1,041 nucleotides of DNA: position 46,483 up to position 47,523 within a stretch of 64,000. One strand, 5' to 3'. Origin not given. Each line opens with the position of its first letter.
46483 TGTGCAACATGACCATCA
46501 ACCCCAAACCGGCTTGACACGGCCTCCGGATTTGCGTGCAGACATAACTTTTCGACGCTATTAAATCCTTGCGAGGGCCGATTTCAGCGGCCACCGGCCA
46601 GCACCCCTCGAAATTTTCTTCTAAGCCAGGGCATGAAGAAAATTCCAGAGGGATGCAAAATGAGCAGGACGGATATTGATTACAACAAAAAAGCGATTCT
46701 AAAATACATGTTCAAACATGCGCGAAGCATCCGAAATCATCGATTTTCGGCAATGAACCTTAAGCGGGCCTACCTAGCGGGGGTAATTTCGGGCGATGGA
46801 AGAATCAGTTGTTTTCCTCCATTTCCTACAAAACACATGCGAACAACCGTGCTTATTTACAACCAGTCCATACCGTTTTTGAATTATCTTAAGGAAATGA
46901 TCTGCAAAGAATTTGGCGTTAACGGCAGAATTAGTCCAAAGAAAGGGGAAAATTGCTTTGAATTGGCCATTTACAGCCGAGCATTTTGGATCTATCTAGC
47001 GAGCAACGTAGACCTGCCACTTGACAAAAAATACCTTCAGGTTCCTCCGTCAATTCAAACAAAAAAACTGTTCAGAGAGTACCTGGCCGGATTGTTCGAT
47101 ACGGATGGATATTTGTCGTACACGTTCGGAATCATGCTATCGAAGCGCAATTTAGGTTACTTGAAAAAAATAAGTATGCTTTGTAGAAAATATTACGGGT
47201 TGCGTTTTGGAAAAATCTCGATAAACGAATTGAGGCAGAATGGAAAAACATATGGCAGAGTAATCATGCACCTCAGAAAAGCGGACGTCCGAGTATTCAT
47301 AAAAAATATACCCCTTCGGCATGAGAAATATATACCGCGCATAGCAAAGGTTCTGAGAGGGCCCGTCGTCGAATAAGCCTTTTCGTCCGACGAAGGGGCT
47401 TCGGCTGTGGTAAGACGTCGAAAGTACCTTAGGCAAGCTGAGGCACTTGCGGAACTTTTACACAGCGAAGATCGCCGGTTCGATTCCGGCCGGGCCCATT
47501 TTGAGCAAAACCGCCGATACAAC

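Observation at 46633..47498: Low-GC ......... homing endonuclease gene fused to the 5' side of a disrupted tRNA-like gene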

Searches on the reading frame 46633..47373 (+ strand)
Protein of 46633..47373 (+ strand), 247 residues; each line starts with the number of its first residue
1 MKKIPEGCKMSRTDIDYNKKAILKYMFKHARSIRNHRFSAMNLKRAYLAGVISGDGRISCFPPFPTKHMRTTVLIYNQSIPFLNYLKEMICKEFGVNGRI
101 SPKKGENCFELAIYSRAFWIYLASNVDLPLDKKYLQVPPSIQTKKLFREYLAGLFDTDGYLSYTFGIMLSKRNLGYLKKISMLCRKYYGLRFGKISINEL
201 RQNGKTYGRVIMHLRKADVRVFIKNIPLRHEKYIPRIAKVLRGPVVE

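Call 6: search_protein_families(library=pfam, proteins=[window:46633-47373:+], max_evalue=1)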
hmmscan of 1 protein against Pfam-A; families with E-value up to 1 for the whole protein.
window:46633-47373:+ (247 aa): 2 families
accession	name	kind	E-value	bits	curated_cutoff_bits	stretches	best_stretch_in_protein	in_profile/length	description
PF14528.11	LAGLIDADG_3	-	1.3e-09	38.6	22.5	2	43-116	2-71/82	LAGLIDADG-like domain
PF05204.19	Hom_end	-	0.28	11.8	21.1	0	148-162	14-29/110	Homing endonuclease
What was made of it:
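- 46633..47376 (+): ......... endonuclease ORF, 247 aa from the first ATG. The likely true start is ATG 46660, giving 238 aa; it is preceded by a GAGGG Shine-Dalgarno-like element at 46648-46652. The last 18 nt overlap tRNA exon 1, and the stop codon TAA forms the first 3 nt of intron 1. Pfam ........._3 (call 6).
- On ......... homing endonuclease (monomeric, two-motif): Pfam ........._3 E 1.3e-9 (call 6).
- Checked: ORF 46633-47376 (+, 247 aa) matches Pfam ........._3 (E 1.3e-9, above the curated cut-off; call 6).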

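Call 8: find_homologous_proteins(query=window:46633-47373:+)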
Query window:46633-47373:+ (247 aa): 5 proteins with E <= 0.001 among 274 candidates.
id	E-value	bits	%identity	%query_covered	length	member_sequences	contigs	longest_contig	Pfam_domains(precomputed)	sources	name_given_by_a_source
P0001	6.9e-157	538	100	96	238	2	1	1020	PF14528.12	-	-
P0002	3.3e-43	166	46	78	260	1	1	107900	PF14528.12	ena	-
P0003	5.9e-35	139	39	78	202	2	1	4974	PF14528.12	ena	-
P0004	1.4e-34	138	40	78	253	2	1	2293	PF14528.12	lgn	-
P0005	3.5e-27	114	39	77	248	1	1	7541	PF14528.12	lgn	-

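Call 10: find_encoding_contigs(protein=P0002, flank=6000, max_places=3)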
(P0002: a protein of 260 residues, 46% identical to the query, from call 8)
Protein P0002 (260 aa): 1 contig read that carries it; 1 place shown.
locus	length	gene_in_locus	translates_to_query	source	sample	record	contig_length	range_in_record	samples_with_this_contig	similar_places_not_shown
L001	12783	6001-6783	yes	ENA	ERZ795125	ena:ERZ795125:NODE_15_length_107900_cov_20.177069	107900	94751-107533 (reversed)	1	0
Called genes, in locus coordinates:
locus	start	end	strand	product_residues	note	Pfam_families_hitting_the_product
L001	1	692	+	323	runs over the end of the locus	PF01073:3Beta_HSD, PF01370:Epimerase, PF02719:Polysacc_synt_2 (weak), PF04321:RmlD_sub_bind, PF05368:NmrA (weak), PF07993:NAD_binding_4, PF13460:NAD_binding_10, PF16363:GDP_Man_Dehyd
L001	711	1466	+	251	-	PF01884:PcrB, PF00478:IMPDH (faint), PF05690:ThiG (faint), PF00977:His_biosynth, PF03060:NMO (weak), PF01180:DHO_dh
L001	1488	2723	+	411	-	PF02308:MgtC, PF13194:DUF4010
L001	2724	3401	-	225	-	PF01712:dNK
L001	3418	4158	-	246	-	PF01712:dNK, PF02223:Thymidylate_kin (weak)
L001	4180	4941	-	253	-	PF01712:dNK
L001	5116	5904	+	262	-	-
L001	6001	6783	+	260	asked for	PF14528:LAGLIDADG_3 (weak)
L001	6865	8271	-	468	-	PF20030:bpMoxR (weak), PF00158:Sigma54_activat (faint), PF00493:MCM (faint), PF01078:Mg_chelatase, PF05496:RuvB_N (faint), PF13191:AAA_16 (faint), PF00004:AAA (faint), PF07728:AAA_5 (faint), +1 more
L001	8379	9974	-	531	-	-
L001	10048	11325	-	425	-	PF02788:RuBisCO_large_N, PF00016:RuBisCO_large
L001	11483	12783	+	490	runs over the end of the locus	PF00587:tRNA-synt_2b, PF03129:HGTP_anticodon, PF09180:ProRS-C_1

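Call 11: find_encoding_contigs(protein=P0003, flank=6000, max_places=3)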
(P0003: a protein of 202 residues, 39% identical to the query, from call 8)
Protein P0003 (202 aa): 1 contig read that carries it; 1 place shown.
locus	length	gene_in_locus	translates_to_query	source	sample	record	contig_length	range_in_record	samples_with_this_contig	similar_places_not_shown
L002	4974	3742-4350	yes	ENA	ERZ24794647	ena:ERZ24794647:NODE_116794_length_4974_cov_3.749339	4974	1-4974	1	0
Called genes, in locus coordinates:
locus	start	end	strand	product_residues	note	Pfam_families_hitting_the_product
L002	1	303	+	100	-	?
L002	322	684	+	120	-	-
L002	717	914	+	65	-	-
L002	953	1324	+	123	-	-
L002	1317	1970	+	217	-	PF00899:ThiF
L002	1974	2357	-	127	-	-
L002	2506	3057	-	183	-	-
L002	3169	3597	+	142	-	-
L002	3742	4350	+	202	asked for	PF14528:LAGLIDADG_3 (faint)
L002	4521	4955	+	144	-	-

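Call 12: find_encoding_contigs(protein=P0004, flank=6000, max_places=3)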
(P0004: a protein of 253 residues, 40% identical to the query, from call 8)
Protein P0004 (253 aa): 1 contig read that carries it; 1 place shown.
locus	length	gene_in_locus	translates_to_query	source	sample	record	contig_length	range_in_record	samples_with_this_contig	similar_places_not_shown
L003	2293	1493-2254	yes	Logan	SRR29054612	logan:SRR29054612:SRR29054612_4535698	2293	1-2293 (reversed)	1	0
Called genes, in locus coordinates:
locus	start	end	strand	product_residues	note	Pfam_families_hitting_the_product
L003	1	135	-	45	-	?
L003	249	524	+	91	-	PF01157:Ribosomal_L21e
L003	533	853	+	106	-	-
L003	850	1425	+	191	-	PF04919:DUF655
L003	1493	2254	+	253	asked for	PF14528:LAGLIDADG_3 (faint)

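Call 13: find_encoding_contigs(protein=P0005, flank=6000, max_places=3)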
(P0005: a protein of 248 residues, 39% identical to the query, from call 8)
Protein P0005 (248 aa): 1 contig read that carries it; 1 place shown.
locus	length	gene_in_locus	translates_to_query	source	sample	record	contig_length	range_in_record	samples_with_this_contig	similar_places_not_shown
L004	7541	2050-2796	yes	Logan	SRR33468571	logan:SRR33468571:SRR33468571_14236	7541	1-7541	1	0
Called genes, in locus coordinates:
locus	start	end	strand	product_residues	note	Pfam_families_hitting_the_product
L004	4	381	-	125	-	PF01817:CM_2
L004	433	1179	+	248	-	PF02535:Zip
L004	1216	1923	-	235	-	PF00702:Hydrolase, PF12710:HAD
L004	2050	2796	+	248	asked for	PF14528:LAGLIDADG_3 (faint)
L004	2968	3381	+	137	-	-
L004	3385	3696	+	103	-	PF22311:DUF6970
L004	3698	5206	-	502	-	PF01078:Mg_chelatase, PF05496:RuvB_N (faint), PF00004:AAA (faint), PF07728:AAA_5 (faint), PF00158:Sigma54_activat (weak)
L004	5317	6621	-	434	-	PF01751:Toprim (faint), PF13155:Toprim_2 (weak), PF13662:Toprim_4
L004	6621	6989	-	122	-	-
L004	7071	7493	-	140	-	PF00571:CBS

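Call 24: find_related_loci(query=A1, collection=genome_contigs, flank=3000)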
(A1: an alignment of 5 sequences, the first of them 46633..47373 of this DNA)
Query A1 (247 aa) in genome_contigs; peptide patterns used: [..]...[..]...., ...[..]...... (x = any residue, [..] = any of these).
105 stretches matched a pattern; 40 encode a relative of the query (tblastn E <= 1e-3); 40 distinct loci.
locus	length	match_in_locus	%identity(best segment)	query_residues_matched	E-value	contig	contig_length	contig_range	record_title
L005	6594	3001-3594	38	35-229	4e-36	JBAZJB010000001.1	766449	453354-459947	MAG: Candidatus Nanoarchaeia archaeon isolate SO_2017_LW4_109 scaffold_19_c1_LW137-91_2017, whole genome shotgun sequenc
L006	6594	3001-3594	38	35-229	1e-35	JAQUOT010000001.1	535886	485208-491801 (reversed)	MAG: Candidatus Nanoarchaeia archaeon isolate STD1_207 NODE_19_length_535886_cov_13.181462_Sandtown_D1, whole genome sho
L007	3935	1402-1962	34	46-233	3e-29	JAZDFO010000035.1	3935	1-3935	MAG: Candidatus Micrarchaeota archaeon isolate MEGAHIT-group-0.211 k141_17169322, whole genome shotgun sequence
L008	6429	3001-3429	31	41-174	1e-13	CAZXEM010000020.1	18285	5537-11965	MAG TPA_asm: uncultured Methanosarcinales archaeon isolate binchicken_co28_250 genome assembly, contig: NODE_2099_length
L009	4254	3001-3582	27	40-231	1e-13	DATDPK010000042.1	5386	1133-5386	MAG TPA_asm: Candidatus Nanoarchaeia archaeon isolate SMAG_U7919 k141_567001, whole genome shotgun sequence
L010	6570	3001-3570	30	46-230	4e-13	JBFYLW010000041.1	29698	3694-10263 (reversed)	MAG: Nanoarchaeota archaeon isolate PPR_0046 k121_5282107, whole genome shotgun sequence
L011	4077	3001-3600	30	44-239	4e-12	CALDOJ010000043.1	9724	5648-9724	MAG TPA_asm: Candidatus Woesearchaeota archaeon isolate ERR2206790_bin.73_CONCOCT_v1.1_MAG genome assembly, contig: ERZ8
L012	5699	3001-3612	28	41-240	2e-11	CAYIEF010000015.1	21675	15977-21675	MAG TPA_asm: uncultured Methanosarcinales archaeon isolate ERP119705_co19_172 genome assembly, contig: NODE_1907_length_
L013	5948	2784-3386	28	41-239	4e-11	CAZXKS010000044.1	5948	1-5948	MAG TPA_asm: uncultured Methanosarcinales archaeon isolate SRP119689_co1_299 genome assembly, contig: NODE_22115_length_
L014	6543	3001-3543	26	47-230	1e-10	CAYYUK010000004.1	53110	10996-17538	MAG TPA_asm: Candidatus Woesearchaeota archaeon isolate binchicken_co28_228 genome assembly, contig: NODE_455_length_531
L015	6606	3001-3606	26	33-231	1e-10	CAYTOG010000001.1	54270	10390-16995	MAG TPA_asm: uncultured Methanosarcinales archaeon isolate SRP167671_co2_158 genome assembly, contig: NODE_770_length_54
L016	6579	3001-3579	29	41-230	7e-10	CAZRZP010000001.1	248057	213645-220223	MAG TPA_asm: uncultured Methanosarcinales archaeon isolate SRP200020_co5_201 genome assembly, contig: NODE_34_length_248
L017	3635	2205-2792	27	46-237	6e-10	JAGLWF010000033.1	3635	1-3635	MAG: Nanoarchaeota archaeon isolate RS_12_14 ZL285.bin.14.fa_33, whole genome shotgun sequence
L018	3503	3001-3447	28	41-190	5e-10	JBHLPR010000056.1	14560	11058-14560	MAG: Promethearchaeota archaeon isolate H2S.129 H2S.129@3104, whole genome shotgun sequence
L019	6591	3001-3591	26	38-241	6e-10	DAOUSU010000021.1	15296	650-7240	MAG TPA_asm: Hadesarchaea archaeon isolate CSMAG_554 CSMAG_554_k127_719591_length_15296_cov_11.0000, whole genome shotgu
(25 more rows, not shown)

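Call 45: search_solved_structures(query=A1, max_evalue=1, show_alignments=2)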
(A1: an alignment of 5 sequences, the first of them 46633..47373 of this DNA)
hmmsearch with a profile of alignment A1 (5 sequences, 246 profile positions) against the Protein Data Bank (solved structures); distinct sequences matched with E-value up to 1: 27.
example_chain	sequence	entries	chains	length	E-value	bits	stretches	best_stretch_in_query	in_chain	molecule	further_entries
1dq3_A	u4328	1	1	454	3.2e-12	49.7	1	46-185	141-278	ENDONUCLEASE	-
1mow_A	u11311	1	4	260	2.1e-10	43.8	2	44-126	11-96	chimera of homing endonuclease I-DmoI and DNA endonuclease I-CreI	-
5ak9_A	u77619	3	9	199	1.1e-07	34.9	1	44-126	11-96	HOMING ENDONUCLEASE I-DMOI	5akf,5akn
1b24_A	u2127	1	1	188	3e-07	33.5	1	44-126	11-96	Homing endonuclease I-DmoI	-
5o6i_A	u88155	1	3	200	3.5e-07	33.3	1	44-126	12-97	Homing endonuclease I-DmoI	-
4un7_G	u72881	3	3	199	3.7e-07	33.2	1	44-126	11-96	HOMING ENDONUCLEASE I-DMOI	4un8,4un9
2vs7_A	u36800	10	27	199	3.8e-07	33.1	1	44-126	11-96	HOMING ENDONUCLEASE I-DMOI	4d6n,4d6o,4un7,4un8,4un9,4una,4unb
2vs8_A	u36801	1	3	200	4.1e-07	33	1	44-126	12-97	HOMING ENDONUCLEASE I-DMOI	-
5a0w_A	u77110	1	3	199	4.9e-07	32.8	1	44-126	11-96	HOMING ENDONUCLEASE I-DMOI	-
5o6g_A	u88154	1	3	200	1.3e-06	31.3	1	44-124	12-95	Homing endonuclease I-DmoI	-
7qsu_A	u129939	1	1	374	2.8e-06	30.3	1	68-162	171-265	V-ATPase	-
7qss_A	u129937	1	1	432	4.2e-06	29.7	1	68-162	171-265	V-type ATP synthase alpha chain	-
5akm_A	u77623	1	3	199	6.6e-06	29.1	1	44-126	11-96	HOMING ENDONUCLEASE I-DMOI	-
3fd2_A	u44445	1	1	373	0.0059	19.4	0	42-74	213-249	Site-specific DNA endonuclease I-MsoI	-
7rce_A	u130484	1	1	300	0.0069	19.2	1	30-81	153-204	I-OnuI_e-hPD1-d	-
2dch_X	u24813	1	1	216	0.02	17.6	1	46-162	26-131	putative homing endonuclease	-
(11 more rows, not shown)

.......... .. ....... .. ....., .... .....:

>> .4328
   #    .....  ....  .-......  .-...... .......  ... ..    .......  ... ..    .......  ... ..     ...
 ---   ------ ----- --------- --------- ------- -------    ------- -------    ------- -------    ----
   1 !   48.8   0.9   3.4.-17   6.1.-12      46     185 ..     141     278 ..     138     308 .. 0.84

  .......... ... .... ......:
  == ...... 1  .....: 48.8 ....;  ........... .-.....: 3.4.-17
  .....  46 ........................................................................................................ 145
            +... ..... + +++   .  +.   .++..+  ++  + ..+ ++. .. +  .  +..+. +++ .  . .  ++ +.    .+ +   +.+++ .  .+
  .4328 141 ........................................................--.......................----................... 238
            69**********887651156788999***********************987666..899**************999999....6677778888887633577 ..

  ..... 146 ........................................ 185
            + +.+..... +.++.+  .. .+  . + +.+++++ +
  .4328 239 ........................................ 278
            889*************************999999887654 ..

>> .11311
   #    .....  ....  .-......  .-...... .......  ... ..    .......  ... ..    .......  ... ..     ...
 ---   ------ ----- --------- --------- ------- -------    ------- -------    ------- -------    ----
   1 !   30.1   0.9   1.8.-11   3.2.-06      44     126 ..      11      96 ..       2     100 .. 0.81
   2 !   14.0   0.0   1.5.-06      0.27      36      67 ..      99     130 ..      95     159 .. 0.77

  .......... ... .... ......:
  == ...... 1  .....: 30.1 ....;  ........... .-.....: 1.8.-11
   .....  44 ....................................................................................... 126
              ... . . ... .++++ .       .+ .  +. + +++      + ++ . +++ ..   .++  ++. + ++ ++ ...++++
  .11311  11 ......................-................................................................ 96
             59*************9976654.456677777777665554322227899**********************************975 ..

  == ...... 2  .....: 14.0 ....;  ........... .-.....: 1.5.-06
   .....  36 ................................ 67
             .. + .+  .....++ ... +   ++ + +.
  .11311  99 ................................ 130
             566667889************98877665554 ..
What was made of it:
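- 46633..47376 (+): PDB profile hits PI-PfuI at 3e-12 and I-DmoI at 1e-7 (call 45).
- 46768..46800 (+): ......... motif 1 (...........; putative catalytic D55). The motif aligns to I-DmoI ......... and PI-PfuI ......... (call 45).
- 47080..47112 (+): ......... motif 2 (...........; putative catalytic D158). The motif aligns to PI-PfuI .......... (call 45).
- On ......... homing endonuclease (monomeric, two-motif): The motifs align to those of PI-PfuI and I-DmoI (call 45).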

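Call 62: find_related_loci(query=A1, collection=metagenome_contigs, flank=1500)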
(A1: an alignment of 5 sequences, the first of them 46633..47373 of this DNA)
Query A1 (247 aa) in metagenome_contigs; peptide patterns used: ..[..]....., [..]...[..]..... (x = any residue, [..] = any of these).
600 stretches matched a pattern (row limit reached: there are more); 82 encode a relative of the query (tblastn E <= 1e-3); the best 80 are kept; 80 distinct loci.
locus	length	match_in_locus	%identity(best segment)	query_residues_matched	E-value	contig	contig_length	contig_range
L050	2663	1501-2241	51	1-247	3e-81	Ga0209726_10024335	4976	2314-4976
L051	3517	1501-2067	49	46-233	8e-53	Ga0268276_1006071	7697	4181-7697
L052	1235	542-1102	41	46-229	5e-40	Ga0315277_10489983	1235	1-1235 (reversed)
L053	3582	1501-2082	41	41-234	2e-37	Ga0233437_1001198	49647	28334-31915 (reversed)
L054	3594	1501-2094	38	35-229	5e-36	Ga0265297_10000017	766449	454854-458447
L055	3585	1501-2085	37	42-235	4e-35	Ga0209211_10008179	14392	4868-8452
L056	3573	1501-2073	38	44-233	5e-35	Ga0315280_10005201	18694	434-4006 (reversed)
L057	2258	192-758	37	46-233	5e-34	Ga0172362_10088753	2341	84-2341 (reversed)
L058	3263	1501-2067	36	46-233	4e-33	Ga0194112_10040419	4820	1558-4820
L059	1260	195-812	35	26-229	8e-34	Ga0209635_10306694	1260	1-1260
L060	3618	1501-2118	36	26-229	1e-32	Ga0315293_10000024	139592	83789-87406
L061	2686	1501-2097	36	46-244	2e-32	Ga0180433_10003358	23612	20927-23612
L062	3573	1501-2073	35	41-229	2e-29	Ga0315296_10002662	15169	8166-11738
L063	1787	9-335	45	126-234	9e-24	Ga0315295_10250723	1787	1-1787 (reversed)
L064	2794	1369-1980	30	41-239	4e-15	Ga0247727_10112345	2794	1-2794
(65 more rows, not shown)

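Call 67: predict_structure(alignment_id=A1)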
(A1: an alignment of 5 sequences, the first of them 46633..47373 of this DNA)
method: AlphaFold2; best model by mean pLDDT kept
length: 247 residues; sequences in the alignment: 5
mean_pLDDT: 71.3   pTM: 0.74
mean pLDDT of the five models: 71.3, 68.6, 52.1, 45.9, 43.0
residues with pLDDT >= 90: 29; 70-90: 137; 50-70: 36; < 50: 45
segments of 3 or more residues with pLDDT < 50: 1-36, 62-66, 244-247
pLDDT, mean of each block of 10 residues (from residue 1): 27 37 33 48 88 68 52 78 88 82 81 76 66 70 91 81 72 84 92 89 82 87 85 73 46
secondary structure, 60 per line:
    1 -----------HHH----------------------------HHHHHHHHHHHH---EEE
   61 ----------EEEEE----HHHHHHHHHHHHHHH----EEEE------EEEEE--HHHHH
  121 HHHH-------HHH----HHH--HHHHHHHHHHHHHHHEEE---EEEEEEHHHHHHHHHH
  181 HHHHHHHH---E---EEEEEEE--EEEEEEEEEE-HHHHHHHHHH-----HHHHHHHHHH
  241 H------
elements in order: H43-54 E58-60 E71-75 H80-94 E99-102 E109-113 H116-124 H144-158 E159-161 E165-170 H171-188 E196-202 E205-214 H216-225 H231-241
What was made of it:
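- On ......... homing endonuclease (monomeric, two-motif): AlphaFold2 model with pLDDT 71 and pTM 0.74 and the expected order of elements (call 67).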
